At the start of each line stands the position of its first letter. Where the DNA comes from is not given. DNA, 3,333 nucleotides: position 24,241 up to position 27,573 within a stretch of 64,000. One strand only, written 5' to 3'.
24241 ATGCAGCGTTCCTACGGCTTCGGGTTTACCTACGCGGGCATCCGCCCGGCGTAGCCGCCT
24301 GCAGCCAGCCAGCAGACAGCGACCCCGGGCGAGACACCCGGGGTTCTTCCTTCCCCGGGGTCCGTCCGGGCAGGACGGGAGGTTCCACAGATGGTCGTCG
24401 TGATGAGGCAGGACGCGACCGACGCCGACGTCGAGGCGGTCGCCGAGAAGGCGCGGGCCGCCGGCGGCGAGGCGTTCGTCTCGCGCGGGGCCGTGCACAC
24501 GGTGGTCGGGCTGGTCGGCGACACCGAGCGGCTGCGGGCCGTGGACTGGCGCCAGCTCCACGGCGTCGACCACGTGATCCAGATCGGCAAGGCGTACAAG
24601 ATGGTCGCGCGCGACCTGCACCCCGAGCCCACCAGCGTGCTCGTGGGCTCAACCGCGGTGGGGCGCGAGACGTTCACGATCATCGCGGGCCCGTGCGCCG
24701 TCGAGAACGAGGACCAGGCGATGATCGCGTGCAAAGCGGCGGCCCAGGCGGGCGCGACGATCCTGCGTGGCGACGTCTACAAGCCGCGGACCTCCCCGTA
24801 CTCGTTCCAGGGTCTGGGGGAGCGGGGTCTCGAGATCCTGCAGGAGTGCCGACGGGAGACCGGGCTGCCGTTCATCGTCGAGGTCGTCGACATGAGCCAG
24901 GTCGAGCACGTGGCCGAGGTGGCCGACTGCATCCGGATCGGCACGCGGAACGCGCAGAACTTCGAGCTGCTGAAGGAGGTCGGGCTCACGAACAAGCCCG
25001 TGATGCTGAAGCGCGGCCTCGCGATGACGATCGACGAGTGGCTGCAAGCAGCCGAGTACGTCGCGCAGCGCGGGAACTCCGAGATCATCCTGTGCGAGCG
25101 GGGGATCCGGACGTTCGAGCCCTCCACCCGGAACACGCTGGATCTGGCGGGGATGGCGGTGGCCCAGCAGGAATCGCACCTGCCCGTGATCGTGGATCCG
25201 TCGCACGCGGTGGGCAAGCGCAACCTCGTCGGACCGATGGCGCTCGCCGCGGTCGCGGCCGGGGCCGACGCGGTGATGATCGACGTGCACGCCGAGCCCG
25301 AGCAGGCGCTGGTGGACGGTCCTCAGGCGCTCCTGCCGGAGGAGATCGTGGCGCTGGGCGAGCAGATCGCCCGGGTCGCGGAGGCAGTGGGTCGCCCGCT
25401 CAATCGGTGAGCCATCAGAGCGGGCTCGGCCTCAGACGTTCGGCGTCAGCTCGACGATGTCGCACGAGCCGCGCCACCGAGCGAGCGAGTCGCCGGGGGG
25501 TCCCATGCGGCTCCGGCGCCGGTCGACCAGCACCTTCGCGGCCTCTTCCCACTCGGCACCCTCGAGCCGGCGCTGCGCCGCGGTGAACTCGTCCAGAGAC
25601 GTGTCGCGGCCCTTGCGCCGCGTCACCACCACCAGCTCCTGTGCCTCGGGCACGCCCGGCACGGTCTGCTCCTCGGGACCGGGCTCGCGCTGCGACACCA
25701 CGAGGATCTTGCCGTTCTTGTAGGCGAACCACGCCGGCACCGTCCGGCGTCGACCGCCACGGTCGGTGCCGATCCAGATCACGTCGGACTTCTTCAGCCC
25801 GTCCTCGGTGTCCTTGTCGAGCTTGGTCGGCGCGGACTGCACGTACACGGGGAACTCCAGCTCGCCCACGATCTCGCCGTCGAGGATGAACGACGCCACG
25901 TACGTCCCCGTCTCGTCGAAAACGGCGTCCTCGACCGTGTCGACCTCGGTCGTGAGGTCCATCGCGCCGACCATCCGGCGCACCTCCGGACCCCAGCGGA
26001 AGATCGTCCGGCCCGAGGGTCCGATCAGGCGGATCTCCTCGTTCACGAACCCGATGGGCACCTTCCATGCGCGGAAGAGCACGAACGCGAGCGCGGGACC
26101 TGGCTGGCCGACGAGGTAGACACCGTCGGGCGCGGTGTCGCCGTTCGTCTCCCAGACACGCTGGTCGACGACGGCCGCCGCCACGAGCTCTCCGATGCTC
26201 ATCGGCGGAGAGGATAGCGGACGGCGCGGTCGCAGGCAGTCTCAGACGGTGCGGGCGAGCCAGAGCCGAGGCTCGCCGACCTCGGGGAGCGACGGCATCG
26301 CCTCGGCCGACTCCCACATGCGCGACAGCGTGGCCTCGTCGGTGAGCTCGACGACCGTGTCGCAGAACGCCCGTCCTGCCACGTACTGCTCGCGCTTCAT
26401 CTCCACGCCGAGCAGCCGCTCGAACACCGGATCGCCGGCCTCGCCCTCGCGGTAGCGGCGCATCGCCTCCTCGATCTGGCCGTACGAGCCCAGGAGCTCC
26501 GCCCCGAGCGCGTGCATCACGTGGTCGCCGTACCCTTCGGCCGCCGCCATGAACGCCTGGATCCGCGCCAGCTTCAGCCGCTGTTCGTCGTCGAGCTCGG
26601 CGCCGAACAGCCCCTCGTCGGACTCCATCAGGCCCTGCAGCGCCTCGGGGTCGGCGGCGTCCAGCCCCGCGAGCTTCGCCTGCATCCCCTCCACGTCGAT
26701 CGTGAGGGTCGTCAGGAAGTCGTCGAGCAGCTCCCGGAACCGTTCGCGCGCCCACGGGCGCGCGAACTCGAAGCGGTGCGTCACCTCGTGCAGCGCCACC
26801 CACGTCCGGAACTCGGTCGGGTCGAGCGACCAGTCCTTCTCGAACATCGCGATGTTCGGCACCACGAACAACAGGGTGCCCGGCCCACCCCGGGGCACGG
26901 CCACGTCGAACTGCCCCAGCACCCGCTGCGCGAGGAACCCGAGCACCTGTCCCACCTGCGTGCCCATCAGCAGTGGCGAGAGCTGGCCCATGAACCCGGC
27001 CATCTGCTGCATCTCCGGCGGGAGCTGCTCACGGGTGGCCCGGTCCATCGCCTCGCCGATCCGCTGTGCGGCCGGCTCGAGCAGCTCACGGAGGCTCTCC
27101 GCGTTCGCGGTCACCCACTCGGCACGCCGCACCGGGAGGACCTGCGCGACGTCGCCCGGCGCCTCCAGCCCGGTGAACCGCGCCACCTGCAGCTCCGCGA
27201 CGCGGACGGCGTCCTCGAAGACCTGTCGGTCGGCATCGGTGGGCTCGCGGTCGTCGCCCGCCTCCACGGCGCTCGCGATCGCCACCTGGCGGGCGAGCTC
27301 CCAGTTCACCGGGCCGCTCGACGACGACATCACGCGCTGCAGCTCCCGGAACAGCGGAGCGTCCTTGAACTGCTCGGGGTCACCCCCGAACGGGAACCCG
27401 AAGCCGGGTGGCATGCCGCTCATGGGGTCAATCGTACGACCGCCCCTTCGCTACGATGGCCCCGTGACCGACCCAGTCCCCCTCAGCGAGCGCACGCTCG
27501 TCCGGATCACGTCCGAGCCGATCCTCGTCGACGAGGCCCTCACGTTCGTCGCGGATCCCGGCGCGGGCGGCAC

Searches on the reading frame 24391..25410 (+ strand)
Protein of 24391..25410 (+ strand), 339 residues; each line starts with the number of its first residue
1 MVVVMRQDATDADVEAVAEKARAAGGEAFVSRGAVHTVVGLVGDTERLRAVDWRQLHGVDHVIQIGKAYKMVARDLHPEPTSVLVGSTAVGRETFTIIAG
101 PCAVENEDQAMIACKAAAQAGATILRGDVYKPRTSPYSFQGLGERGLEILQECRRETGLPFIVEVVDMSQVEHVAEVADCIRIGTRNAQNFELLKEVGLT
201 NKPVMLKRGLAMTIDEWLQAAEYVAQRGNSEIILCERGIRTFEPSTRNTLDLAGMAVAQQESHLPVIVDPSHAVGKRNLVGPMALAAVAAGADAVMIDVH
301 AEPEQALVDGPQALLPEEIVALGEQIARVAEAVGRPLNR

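Call 6: search_protein_families(library=pfam, proteins=[window:24391-25410:+])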
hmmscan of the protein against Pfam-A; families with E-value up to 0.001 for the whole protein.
window:24391-25410:+ (339 aa): 3 families
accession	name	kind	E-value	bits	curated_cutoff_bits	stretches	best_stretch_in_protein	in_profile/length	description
PF00793.26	DAHP_synth_1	-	3e-76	256.3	25.5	1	90-331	12-266/270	DAHP synthetase I family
PF18152.6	DAHP_snth_FXD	-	1.4e-17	63.7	27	1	1-65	1-65/67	DAHP synthase ferredoxin-like domain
PF03102.20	NeuB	-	2.1e-10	40.9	22.1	1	144-335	55-238/241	NeuB family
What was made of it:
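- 24391..25410 (+): Regulated gene: type I-beta DAHP synthase with an N-terminal ferredoxin-like domain. Pfam PF00793 (3e-76) and PF18152 (1.4e-17) (call 6).
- Checked: Pfam gives DAHP_synth_1 plus the ferredoxin-like N-domain (call 6).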

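Call 8: find_related_loci(query=window:24391-25407:+, collection=genome_contigs, flank=3000)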
Query window:24391-25407:+ (339 aa) in genome_contigs; peptide patterns used: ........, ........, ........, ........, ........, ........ (x = any residue, [..] = any of these).
250 stretches matched a pattern; 162 encode a relative of the query (tblastn E <= 1e-3); the best 80 are kept; 80 distinct loci.
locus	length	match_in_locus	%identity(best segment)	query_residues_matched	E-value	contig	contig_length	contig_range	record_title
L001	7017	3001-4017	98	1-339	0e+0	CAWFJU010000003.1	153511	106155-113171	MAG: uncultured Actinomycetes bacterium isolate MFD04651.bin.2.123 genome assembly, contig: contig_12756, whole genome s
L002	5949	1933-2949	95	1-339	0e+0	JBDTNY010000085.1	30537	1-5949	MAG: Actinomycetota bacterium isolate cluster3_bin.161 NODE_4442_length_30537_cov_7.514139, whole genome shotgun sequenc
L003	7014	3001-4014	94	1-338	0e+0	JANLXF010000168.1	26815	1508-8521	MAG: Actinomycetes bacterium isolate OTE_20_metabat_100 OTE_20_k141_4390020, whole genome shotgun sequence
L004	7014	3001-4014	89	1-338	0e+0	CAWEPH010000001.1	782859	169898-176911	MAG: uncultured Actinomycetes bacterium isolate MFD02242.bin.2.262 genome assembly, contig: contig_10455, whole genome s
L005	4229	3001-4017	81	1-339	0e+0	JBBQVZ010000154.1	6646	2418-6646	MAG: Actinomycetota bacterium isolate Co_metawrap_2025 Cmw_2025_k141_24129882_length_6646_cov_16.0000, whole genome shot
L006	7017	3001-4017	87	1-339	0e+0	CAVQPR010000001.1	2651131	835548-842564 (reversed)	MAG: uncultured Actinomycetes bacterium isolate MFD09964.bin.2.63 genome assembly, contig: contig_13548, whole genome sh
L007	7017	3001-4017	78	1-339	0e+0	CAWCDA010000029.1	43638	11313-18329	MAG: uncultured Actinomycetes bacterium isolate MFD08700.bin.2.91 genome assembly, contig: contig_15118, whole genome sh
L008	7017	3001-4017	83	1-339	0e+0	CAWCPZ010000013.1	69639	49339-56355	MAG: uncultured Actinomycetes bacterium isolate MFD05176.bin.1.125 genome assembly, contig: contig_9538, whole genome sh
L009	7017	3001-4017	81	1-339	0e+0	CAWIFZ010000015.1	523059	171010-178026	MAG: uncultured Actinomycetes bacterium isolate MFD00392.bin.2.48 genome assembly, contig: contig_6479, whole genome sho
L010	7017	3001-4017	81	1-339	0e+0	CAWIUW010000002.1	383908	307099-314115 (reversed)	MAG: uncultured Actinomycetota bacterium isolate MFD02840.bin.1.241 genome assembly, contig: contig_14218, whole genome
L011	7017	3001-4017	81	1-339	0e+0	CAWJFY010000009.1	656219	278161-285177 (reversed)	MAG: uncultured Actinomycetota bacterium isolate MFD09267.bin.1.89 genome assembly, contig: contig_74454, whole genome s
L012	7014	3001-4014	82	1-338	0e+0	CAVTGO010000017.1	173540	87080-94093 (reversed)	MAG: uncultured Actinomycetes bacterium isolate MFD09206.bin.3.351 genome assembly, contig: contig_9322, whole genome sh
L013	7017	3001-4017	82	1-339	0e+0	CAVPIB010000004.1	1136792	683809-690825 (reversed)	MAG: uncultured Actinomycetes bacterium isolate MFD09964.bin.1.67 genome assembly, contig: contig_31714, whole genome sh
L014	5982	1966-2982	83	1-339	0e+0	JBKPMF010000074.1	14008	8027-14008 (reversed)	MAG: Actinomycetota bacterium isolate GS_HAYS_MAG_00073 GS_HAYS_000003161834, whole genome shotgun sequence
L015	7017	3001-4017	86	1-339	0e+0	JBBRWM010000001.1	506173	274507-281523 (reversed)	MAG: Actinomycetota bacterium isolate La4_maxbin2.307 La4_maxbin2.307_K_3061560_L_506173_cov_25.8772, whole genome shotg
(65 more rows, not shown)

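Call 28: find_homologous_proteins(query=window:24391-25407:+, max_evalue=1e-40)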
Query window:24391-25407:+ (339 aa): 7999 proteins with E <= 1e-40 among 8000 candidates; the best 120 are listed.
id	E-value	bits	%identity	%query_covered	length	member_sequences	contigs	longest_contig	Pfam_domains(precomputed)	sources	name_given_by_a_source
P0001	3.3e-212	721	98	100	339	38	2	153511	PF03102.21,PF18152.7,PF00793.27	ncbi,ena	-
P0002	4.7e-207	704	95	100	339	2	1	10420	PF03102.21,PF18152.7,PF00793.27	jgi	jgi:3-deoxy-7-phosphoheptulonate synthase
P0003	9.3e-195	664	88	100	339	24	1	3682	PF03102.21,PF18152.7,PF00793.27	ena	-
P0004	5.3e-192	655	86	100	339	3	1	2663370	PF03102.21,PF18152.7,PF00793.27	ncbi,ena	-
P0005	1.1e-186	637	86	99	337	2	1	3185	PF03102.21,PF18152.7,PF00793.27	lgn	-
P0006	1.2e-183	627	85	100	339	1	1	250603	PF03102.21,PF18152.7,PF00793.27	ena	-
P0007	1.4e-183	627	84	100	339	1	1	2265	PF03102.21,PF18152.7,PF00793.27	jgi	jgi:3-deoxy-7-phosphoheptulonate synthase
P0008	3.0e-183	626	84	100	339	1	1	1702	PF03102.21,PF18152.7,PF00793.27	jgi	jgi:3-deoxy-7-phosphoheptulonate synthase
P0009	3.3e-182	623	84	100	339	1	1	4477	PF03102.21,PF18152.7,PF00793.27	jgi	jgi:3-deoxy-7-phosphoheptulonate synthase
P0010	4.8e-182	622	84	100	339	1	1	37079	PF03102.21,PF18152.7,PF00793.27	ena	-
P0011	5.0e-182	622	83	100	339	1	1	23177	PF03102.21,PF18152.7,PF00793.27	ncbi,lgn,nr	ncbi:MAG: 3-deoxy-7-phosphoheptulonate synthase [Actinobacteria bacterium]|nr:3-deoxy-7-phosphoheptu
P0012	5.0e-182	622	84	100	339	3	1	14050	PF03102.21,PF18152.7,PF00793.27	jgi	jgi:3-deoxy-7-phosphoheptulonate synthase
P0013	1.5e-181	620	83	100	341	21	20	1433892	PF03102.21,PF18152.7,PF00793.27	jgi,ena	jgi:3-deoxy-7-phosphoheptulonate synthase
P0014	1.6e-181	620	81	100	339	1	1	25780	PF03102.21,PF18152.7,PF00793.27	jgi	jgi:3-deoxy-7-phosphoheptulonate synthase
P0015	2.4e-181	620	83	100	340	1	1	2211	PF03102.21,PF18152.7,PF00793.27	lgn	-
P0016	2.6e-181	620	82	100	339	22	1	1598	PF03102.21,PF18152.7,PF00793.27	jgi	jgi:3-deoxy-7-phosphoheptulonate synthase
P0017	9.4e-181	618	84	100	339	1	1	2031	PF03102.21,PF18152.7,PF00793.27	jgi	jgi:3-deoxy-7-phosphoheptulonate synthase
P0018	9.8e-181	618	82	100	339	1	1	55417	PF03102.21,PF18152.7,PF00793.27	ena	-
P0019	1.3e-180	617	82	100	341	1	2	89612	PF03102.21,PF18152.7,PF00793.27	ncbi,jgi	jgi:3-deoxy-7-phosphoheptulonate synthase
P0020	1.6e-180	617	84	100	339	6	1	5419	PF03102.21,PF18152.7,PF00793.27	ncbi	ncbi:MAG: 3-deoxy-7-phosphoheptulonate synthase [Actinomycetota bacterium]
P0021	1.6e-180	617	83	100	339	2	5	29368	PF03102.21,PF18152.7,PF00793.27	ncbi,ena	-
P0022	1.7e-180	617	83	100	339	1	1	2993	PF03102.21,PF18152.7,PF00793.27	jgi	jgi:3-deoxy-7-phosphoheptulonate synthase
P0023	2.0e-180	617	82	100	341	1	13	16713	PF03102.21,PF18152.7,PF00793.27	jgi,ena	jgi:3-deoxy-7-phosphoheptulonate synthase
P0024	2.1e-180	617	84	100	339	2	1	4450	PF03102.21,PF18152.7,PF00793.27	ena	-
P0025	2.2e-180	617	84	100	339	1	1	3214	PF03102.21,PF18152.7,PF00793.27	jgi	jgi:3-deoxy-7-phosphoheptulonate synthase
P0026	2.2e-180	617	83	100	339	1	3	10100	PF03102.21,PF18152.7,PF00793.27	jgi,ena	-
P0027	2.7e-180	616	83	100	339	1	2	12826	PF03102.21,PF18152.7,PF00793.27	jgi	jgi:3-deoxy-7-phosphoheptulonate synthase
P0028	3.6e-180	616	83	100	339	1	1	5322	PF03102.21,PF18152.7,PF00793.27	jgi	jgi:3-deoxy-7-phosphoheptulonate synthase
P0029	4.0e-180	616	81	100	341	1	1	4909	PF03102.21,PF18152.7,PF00793.27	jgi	-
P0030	4.0e-180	616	82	100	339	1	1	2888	PF03102.21,PF18152.7,PF00793.27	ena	-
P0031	4.3e-180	616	83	100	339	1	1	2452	PF03102.21,PF18152.7,PF00793.27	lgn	-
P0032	4.5e-180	616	83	100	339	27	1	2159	PF03102.21,PF18152.7,PF00793.27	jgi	jgi:3-deoxy-7-phosphoheptulonate synthase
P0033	4.9e-180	616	81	100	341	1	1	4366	PF03102.21,PF18152.7,PF00793.27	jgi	-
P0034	6.0e-180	615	81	100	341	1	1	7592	PF03102.21,PF18152.7,PF00793.27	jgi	jgi:3-deoxy-7-phosphoheptulonate synthase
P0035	6.5e-180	615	83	100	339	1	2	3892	PF03102.21,PF18152.7,PF00793.27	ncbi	-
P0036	6.8e-180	615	83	100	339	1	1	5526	PF03102.21,PF18152.7,PF00793.27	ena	-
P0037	7.2e-180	615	83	100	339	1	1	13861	PF03102.21,PF18152.7,PF00793.27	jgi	jgi:3-deoxy-7-phosphoheptulonate synthase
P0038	7.3e-180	615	83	100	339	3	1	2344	PF03102.21,PF18152.7,PF00793.27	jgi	jgi:3-deoxy-7-phosphoheptulonate synthase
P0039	7.4e-180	615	82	100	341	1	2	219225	PF03102.21,PF18152.7,PF00793.27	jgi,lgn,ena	-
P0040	9.3e-180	615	82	100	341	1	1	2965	PF03102.21,PF18152.7,PF00793.27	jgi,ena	-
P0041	1.3e-179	614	84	100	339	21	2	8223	PF03102.21,PF18152.7,PF00793.27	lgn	-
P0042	1.4e-179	614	82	100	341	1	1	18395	PF03102.21,PF18152.7,PF00793.27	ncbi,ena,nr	ncbi:MAG TPA: 3-deoxy-7-phosphoheptulonate synthase [Actinomycetota bacterium]|nr:3-deoxy-7-phosphoh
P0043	2.0e-179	614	83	100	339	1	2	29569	PF03102.21,PF18152.7,PF00793.27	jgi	jgi:3-deoxy-7-phosphoheptulonate synthase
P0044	2.7e-179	613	82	100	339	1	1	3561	PF03102.21,PF18152.7,PF00793.27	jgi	jgi:3-deoxy-7-phosphoheptulonate synthase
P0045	2.8e-179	613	81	100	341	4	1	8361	PF03102.21,PF18152.7,PF00793.27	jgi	jgi:3-deoxy-7-phosphoheptulonate synthase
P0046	2.8e-179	613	82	100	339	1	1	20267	PF03102.21,PF18152.7,PF00793.27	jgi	jgi:3-deoxy-7-phosphoheptulonate synthase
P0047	3.0e-179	613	83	100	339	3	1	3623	PF03102.21,PF18152.7,PF00793.27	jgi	jgi:3-deoxy-7-phosphoheptulonate synthase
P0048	3.1e-179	613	83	100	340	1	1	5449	PF03102.21,PF18152.7,PF00793.27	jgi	jgi:3-deoxy-7-phosphoheptulonate synthase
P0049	3.2e-179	613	83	100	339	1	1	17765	PF03102.21,PF18152.7,PF00793.27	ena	-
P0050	3.6e-179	613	81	100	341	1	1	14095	PF03102.21,PF18152.7,PF00793.27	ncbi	ncbi:3-deoxy-7-phosphoheptulonate synthase [soil metagenome]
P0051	5.2e-179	612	81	100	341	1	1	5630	PF03102.21,PF18152.7,PF00793.27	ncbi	ncbi:MAG: 3-deoxy-7-phosphoheptulonate synthase [Actinomycetota bacterium]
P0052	5.8e-179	612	84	99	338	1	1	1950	PF03102.21,PF18152.7,PF00793.27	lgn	-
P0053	5.8e-179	612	83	100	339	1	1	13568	PF03102.21,PF18152.7,PF00793.27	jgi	jgi:3-deoxy-7-phosphoheptulonate synthase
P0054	5.8e-179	612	81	100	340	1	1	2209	PF03102.21,PF18152.7,PF00793.27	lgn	-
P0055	5.9e-179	612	81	100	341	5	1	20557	PF03102.21,PF18152.7,PF00793.27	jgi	jgi:3-deoxy-7-phosphoheptulonate synthase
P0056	7.5e-179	612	81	100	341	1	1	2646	PF03102.21,PF18152.7,PF00793.27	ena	-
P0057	7.7e-179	612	80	100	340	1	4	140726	PF03102.21,PF18152.7,PF00793.27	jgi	jgi:3-deoxy-7-phosphoheptulonate synthase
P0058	9.0e-179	611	81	100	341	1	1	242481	PF03102.21,PF18152.7,PF00793.27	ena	-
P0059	1.1e-178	611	82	100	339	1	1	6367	PF03102.21,PF18152.7,PF00793.27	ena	-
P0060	1.2e-178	611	82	100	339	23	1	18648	PF03102.21,PF18152.7,PF00793.27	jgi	jgi:3-deoxy-7-phosphoheptulonate synthase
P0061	1.2e-178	611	83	100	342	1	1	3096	PF03102.21,PF18152.7,PF00793.27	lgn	-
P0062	1.3e-178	611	81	100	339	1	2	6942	PF03102.21,PF18152.7,PF00793.27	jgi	jgi:3-deoxy-7-phosphoheptulonate synthase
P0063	1.3e-178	611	82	100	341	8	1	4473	PF03102.21,PF18152.7,PF00793.27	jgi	jgi:3-deoxy-7-phosphoheptulonate synthase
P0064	1.4e-178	611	82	100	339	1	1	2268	PF03102.21,PF18152.7,PF00793.27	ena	-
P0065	1.5e-178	611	81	100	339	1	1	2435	PF03102.21,PF18152.7,PF00793.27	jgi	jgi:3-deoxy-7-phosphoheptulonate synthase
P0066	1.9e-178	610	82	100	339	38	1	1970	PF03102.21,PF18152.7,PF00793.27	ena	-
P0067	1.9e-178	610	82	100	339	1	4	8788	PF03102.21,PF18152.7,PF00793.27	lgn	-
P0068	2.1e-178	610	83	100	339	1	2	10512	PF03102.21,PF18152.7,PF00793.27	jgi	jgi:3-deoxy-7-phosphoheptulonate synthase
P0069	2.2e-178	610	81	100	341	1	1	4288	PF03102.21,PF18152.7,PF00793.27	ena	-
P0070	2.4e-178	610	81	100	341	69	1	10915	PF03102.21,PF18152.7,PF00793.27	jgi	jgi:3-deoxy-7-phosphoheptulonate synthase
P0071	2.8e-178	610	83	100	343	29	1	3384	PF03102.21,PF18152.7,PF00793.27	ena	-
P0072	3.8e-178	609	82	100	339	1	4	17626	PF03102.21,PF18152.7,PF00793.27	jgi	jgi:3-deoxy-7-phosphoheptulonate synthase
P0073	3.8e-178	609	80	100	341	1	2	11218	PF03102.21,PF18152.7,PF00793.27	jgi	jgi:3-deoxy-7-phosphoheptulonate synthase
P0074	4.1e-178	609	81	100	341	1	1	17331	PF03102.21,PF18152.7,PF00793.27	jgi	jgi:3-deoxy-7-phosphoheptulonate synthase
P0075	5.1e-178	609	81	100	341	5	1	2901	PF03102.21,PF18152.7,PF00793.27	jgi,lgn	-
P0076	5.4e-178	609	81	100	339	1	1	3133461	PF03102.21,PF18152.7,PF00793.27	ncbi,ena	-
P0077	5.5e-178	609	82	100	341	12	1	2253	PF03102.21,PF18152.7,PF00793.27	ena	-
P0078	6.0e-178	609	84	99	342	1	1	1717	PF03102.21,PF18152.7,PF00793.27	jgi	jgi:3-deoxy-7-phosphoheptulonate synthase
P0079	6.3e-178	609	80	100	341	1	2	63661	PF03102.21,PF18152.7,PF00793.27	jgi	jgi:3-deoxy-7-phosphoheptulonate synthase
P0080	6.6e-178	609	81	100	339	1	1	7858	PF03102.21,PF18152.7,PF00793.27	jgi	jgi:3-deoxy-7-phosphoheptulonate synthase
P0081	6.7e-178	609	80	100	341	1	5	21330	PF18152.7,PF00793.27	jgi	jgi:3-deoxy-7-phosphoheptulonate synthase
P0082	6.9e-178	608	80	100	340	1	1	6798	PF03102.21,PF18152.7,PF00793.27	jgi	jgi:3-deoxy-7-phosphoheptulonate synthase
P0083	8.2e-178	608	80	100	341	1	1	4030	PF03102.21,PF18152.7,PF00793.27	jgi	jgi:3-deoxy-7-phosphoheptulonate synthase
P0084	8.2e-178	608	82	100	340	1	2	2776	PF03102.21,PF18152.7,PF00793.27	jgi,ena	-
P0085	8.3e-178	608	80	100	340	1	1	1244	PF03102.21,PF18152.7,PF00793.27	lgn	-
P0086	8.7e-178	608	82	100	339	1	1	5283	PF03102.21,PF18152.7,PF00793.27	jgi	jgi:3-deoxy-7-phosphoheptulonate synthase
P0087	8.8e-178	608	81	100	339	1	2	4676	PF03102.21,PF18152.7,PF00793.27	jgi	jgi:3-deoxy-7-phosphoheptulonate synthase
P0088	9.1e-178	608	81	100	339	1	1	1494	PF03102.21,PF18152.7,PF00793.27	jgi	jgi:3-deoxy-7-phosphoheptulonate synthase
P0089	9.4e-178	608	81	100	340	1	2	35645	PF03102.21,PF18152.7,PF00793.27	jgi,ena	-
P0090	9.6e-178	608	82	100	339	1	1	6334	PF03102.21,PF18152.7,PF00793.27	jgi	jgi:3-deoxy-7-phosphoheptulonate synthase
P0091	9.7e-178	608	80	100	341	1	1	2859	PF18152.7,PF00793.27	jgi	jgi:3-deoxy-7-phosphoheptulonate synthase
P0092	1.0e-177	608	80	100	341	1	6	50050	PF03102.21,PF18152.7,PF00793.27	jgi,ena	jgi:3-deoxy-7-phosphoheptulonate synthase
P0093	1.1e-177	608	82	100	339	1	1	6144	PF03102.21,PF18152.7,PF00793.27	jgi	jgi:3-deoxy-7-phosphoheptulonate synthase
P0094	1.1e-177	608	80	100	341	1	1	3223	PF03102.21,PF18152.7,PF00793.27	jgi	-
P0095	1.1e-177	608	80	100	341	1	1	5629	PF03102.21,PF18152.7,PF00793.27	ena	-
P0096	1.1e-177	608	80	100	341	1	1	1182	PF03102.21,PF18152.7,PF00793.27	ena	-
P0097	1.2e-177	608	80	100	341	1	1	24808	PF03102.21,PF18152.7,PF00793.27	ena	-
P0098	1.2e-177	608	79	100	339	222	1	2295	PF03102.21,PF18152.7,PF00793.27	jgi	jgi:3-deoxy-7-phosphoheptulonate synthase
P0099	1.3e-177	608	80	100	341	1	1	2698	PF03102.21,PF18152.7,PF00793.27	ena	-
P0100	1.4e-177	608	81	100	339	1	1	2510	PF03102.21,PF18152.7,PF00793.27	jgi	jgi:3-deoxy-7-phosphoheptulonate synthase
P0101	1.4e-177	607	80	100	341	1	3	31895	PF03102.21,PF18152.7,PF00793.27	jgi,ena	-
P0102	1.6e-177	607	82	100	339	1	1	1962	PF03102.21,PF18152.7,PF00793.27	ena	-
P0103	1.6e-177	607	81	100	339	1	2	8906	PF03102.21,PF18152.7,PF00793.27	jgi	jgi:3-deoxy-7-phosphoheptulonate synthase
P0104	1.9e-177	607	80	100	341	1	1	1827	PF03102.21,PF18152.7,PF00793.27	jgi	jgi:3-deoxy-7-phosphoheptulonate synthase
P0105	1.9e-177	607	80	100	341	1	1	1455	PF03102.21,PF18152.7,PF00793.27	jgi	jgi:3-deoxy-7-phosphoheptulonate synthase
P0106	1.9e-177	607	82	100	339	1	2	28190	PF03102.21,PF18152.7,PF00793.27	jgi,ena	jgi:3-deoxy-7-phosphoheptulonate synthase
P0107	2.0e-177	607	81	100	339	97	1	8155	PF03102.21,PF18152.7,PF00793.27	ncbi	-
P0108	2.0e-177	607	80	100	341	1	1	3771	PF03102.21,PF18152.7,PF00793.27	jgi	jgi:3-deoxy-7-phosphoheptulonate synthase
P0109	2.0e-177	607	82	100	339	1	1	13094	PF03102.21,PF18152.7,PF00793.27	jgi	jgi:3-deoxy-7-phosphoheptulonate synthase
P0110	2.0e-177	607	82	100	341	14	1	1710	PF03102.21,PF18152.7,PF00793.27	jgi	jgi:3-deoxy-7-phosphoheptulonate synthase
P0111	2.2e-177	607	81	100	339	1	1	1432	PF03102.21,PF18152.7,PF00793.27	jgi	-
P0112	2.2e-177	607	82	100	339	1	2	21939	PF03102.21,PF18152.7,PF00793.27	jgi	jgi:3-deoxy-7-phosphoheptulonate synthase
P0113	2.4e-177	607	82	100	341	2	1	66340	PF03102.21,PF18152.7,PF00793.27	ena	-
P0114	2.7e-177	607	81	100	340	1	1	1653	PF03102.21,PF18152.7,PF00793.27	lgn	-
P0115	2.7e-177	607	80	100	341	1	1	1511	PF03102.21,PF18152.7,PF00793.27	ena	-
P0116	2.7e-177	607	83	100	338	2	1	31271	PF03102.21,PF18152.7,PF00793.27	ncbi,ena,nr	ncbi:MAG TPA: 3-deoxy-7-phosphoheptulonate synthase [Actinomycetota bacterium]|nr:3-deoxy-7-phosphoh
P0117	3.0e-177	606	80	100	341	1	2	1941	PF03102.21,PF18152.7,PF00793.27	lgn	-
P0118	3.0e-177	606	82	99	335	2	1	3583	PF03102.21,PF18152.7,PF00793.27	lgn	-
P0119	3.0e-177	606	80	100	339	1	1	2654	PF03102.21,PF18152.7,PF00793.27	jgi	jgi:3-deoxy-7-phosphoheptulonate synthase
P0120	3.0e-177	606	80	100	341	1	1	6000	PF03102.21,PF18152.7,PF00793.27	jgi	-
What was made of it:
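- Tried and rejected: The homologue search gave only unnamed, uncultured relatives at 79% identity or more, so no cultured host could be named (call 28).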

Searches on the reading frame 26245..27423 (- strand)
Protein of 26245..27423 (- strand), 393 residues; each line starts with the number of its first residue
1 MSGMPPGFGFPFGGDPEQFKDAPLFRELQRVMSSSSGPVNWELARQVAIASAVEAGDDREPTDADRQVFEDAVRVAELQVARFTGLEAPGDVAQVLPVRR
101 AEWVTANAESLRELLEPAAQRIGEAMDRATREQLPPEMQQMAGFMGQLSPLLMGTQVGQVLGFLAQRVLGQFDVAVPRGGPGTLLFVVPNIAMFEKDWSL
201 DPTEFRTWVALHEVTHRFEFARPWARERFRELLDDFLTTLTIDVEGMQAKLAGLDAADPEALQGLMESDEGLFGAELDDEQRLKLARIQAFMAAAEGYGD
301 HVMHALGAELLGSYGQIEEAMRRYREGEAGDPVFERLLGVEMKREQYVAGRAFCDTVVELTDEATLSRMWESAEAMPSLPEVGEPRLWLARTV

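Call 44: search_protein_families(library=pfam, proteins=[window:26245-27423:-], max_evalue=0.001)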
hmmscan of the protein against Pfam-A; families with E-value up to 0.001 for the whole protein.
window:26245-27423:- (393 aa): 1 family
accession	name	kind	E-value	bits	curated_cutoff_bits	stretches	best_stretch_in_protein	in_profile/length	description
PF10103.15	Zincin_2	-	1.4e-89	301.2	25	1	39-389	1-344/344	Zincin-like metallopeptidase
